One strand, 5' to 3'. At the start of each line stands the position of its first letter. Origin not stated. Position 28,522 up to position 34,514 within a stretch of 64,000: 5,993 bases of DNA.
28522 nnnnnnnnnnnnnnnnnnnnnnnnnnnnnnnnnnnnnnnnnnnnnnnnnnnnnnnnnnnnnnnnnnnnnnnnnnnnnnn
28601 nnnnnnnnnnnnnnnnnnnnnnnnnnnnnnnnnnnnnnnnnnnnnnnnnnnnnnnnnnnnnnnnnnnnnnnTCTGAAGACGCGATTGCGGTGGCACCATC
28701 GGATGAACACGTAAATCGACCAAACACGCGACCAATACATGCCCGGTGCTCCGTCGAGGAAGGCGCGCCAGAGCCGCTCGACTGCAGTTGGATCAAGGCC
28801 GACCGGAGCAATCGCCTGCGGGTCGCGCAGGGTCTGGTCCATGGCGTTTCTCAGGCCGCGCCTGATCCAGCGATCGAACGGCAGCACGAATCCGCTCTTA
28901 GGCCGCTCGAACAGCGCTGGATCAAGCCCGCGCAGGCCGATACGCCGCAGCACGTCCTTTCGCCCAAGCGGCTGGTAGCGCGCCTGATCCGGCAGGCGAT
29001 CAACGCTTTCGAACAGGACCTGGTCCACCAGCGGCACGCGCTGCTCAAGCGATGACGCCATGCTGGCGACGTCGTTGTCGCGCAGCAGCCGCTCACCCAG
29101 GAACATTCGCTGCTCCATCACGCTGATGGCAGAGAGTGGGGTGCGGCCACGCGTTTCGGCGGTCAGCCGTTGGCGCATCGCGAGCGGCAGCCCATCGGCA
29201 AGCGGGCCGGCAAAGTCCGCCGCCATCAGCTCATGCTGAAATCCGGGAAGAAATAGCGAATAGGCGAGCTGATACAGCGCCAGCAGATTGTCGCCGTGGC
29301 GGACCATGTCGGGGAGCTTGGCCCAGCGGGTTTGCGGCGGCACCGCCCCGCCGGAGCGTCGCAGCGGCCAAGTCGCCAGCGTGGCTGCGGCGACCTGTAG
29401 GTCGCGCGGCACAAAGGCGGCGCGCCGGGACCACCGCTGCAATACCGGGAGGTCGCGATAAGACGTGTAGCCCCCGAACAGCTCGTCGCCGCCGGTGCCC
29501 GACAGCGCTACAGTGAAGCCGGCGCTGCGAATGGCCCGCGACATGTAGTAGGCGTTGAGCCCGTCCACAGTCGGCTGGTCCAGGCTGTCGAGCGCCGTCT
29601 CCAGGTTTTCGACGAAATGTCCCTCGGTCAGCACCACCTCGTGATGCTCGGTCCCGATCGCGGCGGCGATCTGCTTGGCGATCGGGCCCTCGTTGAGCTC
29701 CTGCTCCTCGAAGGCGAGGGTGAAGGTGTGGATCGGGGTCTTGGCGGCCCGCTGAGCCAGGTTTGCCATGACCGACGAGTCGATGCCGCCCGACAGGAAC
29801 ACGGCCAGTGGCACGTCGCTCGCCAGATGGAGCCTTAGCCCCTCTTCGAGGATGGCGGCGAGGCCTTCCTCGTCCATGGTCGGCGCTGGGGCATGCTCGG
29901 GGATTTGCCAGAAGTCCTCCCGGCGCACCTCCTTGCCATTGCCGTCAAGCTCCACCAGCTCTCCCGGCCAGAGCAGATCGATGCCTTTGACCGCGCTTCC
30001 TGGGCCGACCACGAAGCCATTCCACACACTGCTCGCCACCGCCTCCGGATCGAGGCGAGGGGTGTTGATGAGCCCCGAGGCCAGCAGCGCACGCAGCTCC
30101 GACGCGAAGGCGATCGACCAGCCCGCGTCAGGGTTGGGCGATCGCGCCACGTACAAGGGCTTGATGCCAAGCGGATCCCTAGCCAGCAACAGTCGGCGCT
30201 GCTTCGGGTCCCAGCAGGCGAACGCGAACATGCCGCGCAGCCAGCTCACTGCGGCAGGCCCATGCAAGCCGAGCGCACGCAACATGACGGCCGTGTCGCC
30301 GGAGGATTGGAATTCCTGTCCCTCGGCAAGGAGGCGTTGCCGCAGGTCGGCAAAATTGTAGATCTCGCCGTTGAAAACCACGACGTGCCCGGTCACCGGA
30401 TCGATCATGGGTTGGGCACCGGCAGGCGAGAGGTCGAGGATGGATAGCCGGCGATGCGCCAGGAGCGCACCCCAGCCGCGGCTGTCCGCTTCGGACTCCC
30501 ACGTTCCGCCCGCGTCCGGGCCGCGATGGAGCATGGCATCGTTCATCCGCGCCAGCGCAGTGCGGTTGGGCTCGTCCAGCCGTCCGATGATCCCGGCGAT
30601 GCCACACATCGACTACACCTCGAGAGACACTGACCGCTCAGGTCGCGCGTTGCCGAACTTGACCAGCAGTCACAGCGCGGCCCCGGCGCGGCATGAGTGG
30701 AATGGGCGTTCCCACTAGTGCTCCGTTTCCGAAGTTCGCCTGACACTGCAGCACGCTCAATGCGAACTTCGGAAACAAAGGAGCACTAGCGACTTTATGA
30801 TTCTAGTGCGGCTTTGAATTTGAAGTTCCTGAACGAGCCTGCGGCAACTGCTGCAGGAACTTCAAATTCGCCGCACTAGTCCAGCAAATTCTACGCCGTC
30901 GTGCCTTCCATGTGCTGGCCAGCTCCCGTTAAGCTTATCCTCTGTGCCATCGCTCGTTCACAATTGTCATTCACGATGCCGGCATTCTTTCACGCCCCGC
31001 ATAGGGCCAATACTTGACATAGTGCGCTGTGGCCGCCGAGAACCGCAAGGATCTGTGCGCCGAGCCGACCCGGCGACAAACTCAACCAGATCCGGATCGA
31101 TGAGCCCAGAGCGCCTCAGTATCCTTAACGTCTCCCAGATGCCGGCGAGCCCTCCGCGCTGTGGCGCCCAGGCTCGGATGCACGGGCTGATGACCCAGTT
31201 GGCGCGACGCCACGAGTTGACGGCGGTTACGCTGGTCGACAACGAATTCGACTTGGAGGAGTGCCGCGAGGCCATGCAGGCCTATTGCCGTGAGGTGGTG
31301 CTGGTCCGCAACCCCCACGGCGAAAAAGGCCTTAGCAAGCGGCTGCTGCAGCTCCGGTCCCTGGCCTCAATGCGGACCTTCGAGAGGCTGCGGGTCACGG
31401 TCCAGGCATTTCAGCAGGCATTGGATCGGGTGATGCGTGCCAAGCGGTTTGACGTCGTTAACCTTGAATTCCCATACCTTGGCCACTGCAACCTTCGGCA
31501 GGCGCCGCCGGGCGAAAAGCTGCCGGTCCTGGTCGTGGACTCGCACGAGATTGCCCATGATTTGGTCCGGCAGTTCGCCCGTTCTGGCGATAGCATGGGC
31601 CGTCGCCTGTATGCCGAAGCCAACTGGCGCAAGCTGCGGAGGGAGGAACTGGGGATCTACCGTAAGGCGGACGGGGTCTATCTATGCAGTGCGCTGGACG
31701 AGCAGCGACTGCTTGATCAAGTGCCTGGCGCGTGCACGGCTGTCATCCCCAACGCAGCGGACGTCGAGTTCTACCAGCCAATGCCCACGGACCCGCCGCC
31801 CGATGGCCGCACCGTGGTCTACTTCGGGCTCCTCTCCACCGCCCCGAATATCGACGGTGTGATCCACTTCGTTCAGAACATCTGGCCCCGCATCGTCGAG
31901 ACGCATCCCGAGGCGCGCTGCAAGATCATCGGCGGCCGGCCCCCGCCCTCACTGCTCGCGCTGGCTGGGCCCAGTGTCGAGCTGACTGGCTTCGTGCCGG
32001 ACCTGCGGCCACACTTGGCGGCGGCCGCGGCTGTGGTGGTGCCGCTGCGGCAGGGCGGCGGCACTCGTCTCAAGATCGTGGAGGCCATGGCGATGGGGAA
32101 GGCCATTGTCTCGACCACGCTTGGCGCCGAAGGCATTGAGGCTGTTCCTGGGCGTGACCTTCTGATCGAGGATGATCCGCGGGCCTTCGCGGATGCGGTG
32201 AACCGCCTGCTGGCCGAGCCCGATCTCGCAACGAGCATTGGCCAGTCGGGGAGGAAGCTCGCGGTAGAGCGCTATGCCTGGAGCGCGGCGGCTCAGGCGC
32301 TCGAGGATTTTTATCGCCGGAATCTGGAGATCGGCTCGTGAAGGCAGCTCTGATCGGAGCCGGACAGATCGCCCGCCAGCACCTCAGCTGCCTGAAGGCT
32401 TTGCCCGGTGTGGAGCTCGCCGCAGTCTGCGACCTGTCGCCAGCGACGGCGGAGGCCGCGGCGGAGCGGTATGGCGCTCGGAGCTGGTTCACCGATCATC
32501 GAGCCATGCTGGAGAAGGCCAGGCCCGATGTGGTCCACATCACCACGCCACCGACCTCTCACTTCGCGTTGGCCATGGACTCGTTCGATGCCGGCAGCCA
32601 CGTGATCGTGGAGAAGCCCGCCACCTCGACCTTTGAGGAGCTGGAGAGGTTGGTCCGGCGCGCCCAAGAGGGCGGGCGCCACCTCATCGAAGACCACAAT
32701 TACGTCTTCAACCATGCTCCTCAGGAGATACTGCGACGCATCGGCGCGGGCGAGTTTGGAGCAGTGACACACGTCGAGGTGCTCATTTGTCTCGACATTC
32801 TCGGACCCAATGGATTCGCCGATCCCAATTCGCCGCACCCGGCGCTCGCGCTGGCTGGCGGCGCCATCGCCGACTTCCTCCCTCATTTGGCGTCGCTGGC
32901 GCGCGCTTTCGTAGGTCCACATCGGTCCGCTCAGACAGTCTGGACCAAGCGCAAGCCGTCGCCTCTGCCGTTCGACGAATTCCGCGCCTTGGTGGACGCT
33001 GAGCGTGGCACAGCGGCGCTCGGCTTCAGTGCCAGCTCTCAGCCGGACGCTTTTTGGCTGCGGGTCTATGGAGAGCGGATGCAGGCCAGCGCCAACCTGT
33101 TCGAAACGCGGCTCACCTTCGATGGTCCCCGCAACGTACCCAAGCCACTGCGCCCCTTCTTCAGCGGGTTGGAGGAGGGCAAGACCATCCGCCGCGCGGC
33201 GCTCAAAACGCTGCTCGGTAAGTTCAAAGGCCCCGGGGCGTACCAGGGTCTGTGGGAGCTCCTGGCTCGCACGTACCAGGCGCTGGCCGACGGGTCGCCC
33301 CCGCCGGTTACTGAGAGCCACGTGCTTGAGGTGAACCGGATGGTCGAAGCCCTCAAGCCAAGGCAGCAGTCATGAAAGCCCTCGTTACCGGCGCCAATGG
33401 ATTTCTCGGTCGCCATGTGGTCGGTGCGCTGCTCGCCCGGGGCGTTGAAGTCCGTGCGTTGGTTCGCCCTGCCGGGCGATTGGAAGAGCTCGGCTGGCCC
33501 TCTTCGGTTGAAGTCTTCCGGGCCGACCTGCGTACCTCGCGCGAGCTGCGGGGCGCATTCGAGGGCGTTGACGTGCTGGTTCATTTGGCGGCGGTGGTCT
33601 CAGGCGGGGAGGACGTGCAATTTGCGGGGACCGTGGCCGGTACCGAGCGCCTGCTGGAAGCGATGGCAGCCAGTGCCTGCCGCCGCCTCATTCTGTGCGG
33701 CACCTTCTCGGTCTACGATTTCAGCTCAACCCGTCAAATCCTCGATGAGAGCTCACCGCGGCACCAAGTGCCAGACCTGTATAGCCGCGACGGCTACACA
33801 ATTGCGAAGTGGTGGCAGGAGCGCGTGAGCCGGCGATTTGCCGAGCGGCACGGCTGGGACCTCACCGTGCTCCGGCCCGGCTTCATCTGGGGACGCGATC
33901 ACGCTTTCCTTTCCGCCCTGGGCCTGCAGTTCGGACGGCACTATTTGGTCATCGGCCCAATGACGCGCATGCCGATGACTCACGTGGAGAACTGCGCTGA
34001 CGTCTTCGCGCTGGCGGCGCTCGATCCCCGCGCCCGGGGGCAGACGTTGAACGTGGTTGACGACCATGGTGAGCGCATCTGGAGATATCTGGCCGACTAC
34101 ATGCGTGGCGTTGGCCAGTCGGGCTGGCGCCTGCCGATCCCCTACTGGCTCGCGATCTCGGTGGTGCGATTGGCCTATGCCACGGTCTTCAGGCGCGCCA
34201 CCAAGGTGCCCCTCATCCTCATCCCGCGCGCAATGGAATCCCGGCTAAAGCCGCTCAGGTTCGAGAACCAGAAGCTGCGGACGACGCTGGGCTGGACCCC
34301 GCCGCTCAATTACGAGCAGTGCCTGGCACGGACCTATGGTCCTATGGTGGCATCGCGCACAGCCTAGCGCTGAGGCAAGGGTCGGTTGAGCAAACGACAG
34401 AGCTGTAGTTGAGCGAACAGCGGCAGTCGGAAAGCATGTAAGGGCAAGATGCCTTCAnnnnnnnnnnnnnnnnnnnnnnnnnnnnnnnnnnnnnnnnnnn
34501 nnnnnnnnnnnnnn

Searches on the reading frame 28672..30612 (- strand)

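Call 33: search_protein_families(library=pfam, proteins=[window:28672-30612:-], max_evalue=0.001)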
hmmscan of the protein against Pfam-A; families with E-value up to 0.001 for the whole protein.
window:28672-30612:- (647 aa): 4 families
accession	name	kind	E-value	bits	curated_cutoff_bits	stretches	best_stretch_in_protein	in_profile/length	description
PF00733.27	Asn_synthase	-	6.6e-73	246.8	21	1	251-639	2-352/354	Asparagine synthase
PF13537.11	GATase_7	-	4e-39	133.9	25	1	53-178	1-123/123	Glutamine amidotransferase domain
PF13522.11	GATase_6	-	4.8e-35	120.8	27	1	32-172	1-130/130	Glutamine amidotransferase domain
PF06508.19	QueC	-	0.00011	22.2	22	1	271-329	4-61/210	Queuosine biosynthesis protein QueC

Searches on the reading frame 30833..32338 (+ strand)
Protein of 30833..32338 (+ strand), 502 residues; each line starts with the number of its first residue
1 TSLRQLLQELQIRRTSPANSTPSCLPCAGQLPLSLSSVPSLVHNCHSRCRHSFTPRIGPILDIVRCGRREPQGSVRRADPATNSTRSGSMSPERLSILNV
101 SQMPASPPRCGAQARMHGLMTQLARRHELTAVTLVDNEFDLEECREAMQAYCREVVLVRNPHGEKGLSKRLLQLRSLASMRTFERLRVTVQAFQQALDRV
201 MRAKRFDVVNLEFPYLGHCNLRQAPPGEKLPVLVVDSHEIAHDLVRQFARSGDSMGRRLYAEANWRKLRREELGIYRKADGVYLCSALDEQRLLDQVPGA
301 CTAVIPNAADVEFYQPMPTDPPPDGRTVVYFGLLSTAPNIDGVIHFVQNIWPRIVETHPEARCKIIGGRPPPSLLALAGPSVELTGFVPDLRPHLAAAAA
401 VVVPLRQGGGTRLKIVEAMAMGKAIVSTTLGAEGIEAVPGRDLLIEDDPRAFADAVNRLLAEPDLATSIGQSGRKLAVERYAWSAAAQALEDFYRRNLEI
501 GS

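Call 33: search_protein_families(library=pfam, proteins=[window:30833-32338:+], max_evalue=0.001)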
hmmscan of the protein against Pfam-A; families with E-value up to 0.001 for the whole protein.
window:30833-32338:+ (502 aa): 4 families
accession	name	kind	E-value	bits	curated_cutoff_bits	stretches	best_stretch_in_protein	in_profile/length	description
PF13692.12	Glyco_trans_1_4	-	1.9e-27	96.7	27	1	326-461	2-141/142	Glycosyl transferases group 1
PF00534.26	Glycos_transf_1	-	4.9e-11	42.9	26.4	1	322-475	12-171/172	Glycosyl transferases group 1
PF13524.12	Glyco_trans_1_2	-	1.3e-09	38.6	25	1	359-491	13-143/144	Glycosyl transferase-like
PF13439.12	Glyco_transf_4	-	1.1e-06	29.3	28.5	1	111-312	3-169/170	Glycosyltransferase Family 4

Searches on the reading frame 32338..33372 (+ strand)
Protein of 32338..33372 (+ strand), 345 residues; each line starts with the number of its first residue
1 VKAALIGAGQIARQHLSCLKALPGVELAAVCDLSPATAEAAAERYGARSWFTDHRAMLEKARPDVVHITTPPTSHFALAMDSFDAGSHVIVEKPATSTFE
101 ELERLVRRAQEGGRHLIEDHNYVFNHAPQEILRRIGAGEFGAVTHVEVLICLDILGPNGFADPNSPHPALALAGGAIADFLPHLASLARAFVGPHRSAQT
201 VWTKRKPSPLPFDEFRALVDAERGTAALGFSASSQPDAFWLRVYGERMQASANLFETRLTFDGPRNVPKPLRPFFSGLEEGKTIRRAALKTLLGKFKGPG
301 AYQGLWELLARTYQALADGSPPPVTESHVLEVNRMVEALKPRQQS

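Call 33: search_protein_families(library=pfam, proteins=[window:32338-33372:+], max_evalue=0.001)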
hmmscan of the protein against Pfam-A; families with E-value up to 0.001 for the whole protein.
window:32338-33372:+ (345 aa): 3 families
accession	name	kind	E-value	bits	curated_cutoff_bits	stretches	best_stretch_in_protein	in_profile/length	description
PF01408.29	GFO_IDH_MocA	-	1.2e-26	94.2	24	1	2-118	2-118/120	Oxidoreductase family, NAD-binding Rossmann fold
PF22725.1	GFO_IDH_MocA_C3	-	4.1e-06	27.2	27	1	131-247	4-120/124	GFO/IDH/MocA C-terminal domain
PF03447.22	NAD_binding_3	-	0.00075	20.6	24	0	7-116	1-113/116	Homoserine dehydrogenase, NAD binding domain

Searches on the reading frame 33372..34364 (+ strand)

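Call 33: search_protein_families(library=pfam, proteins=[window:33372-34364:+], max_evalue=0.001)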
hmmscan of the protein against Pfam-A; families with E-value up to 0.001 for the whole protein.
window:33372-34364:+ (331 aa): 7 families
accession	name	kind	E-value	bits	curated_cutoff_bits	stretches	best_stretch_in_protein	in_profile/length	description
PF01370.27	Epimerase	-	3.9e-25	89.1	20.9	1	3-227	1-238/240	NAD dependent epimerase/dehydratase family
PF13460.12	NAD_binding_10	-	1.6e-20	74.2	27.2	1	7-171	1-145/184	NAD(P)H-binding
PF01073.25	3Beta_HSD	-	2.6e-14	53.4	22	1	4-216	1-229/280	3-beta hydroxysteroid dehydrogenase/isomerase family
PF07993.18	NAD_binding_4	-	8.2e-13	48.5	20.1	1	62-177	85-210/258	Male sterility protein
PF16363.11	GDP_Man_Dehyd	-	4.4e-12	46.5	27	1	4-165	1-176/332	GDP-mannose 4,6 dehydratase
PF05368.20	NmrA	-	1.2e-08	35.3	27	1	4-73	6-77/298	NmrA-like family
PF04321.23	RmlD_sub_bind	-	0.0009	18.8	27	0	1-76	1-64/287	RmlD substrate binding domain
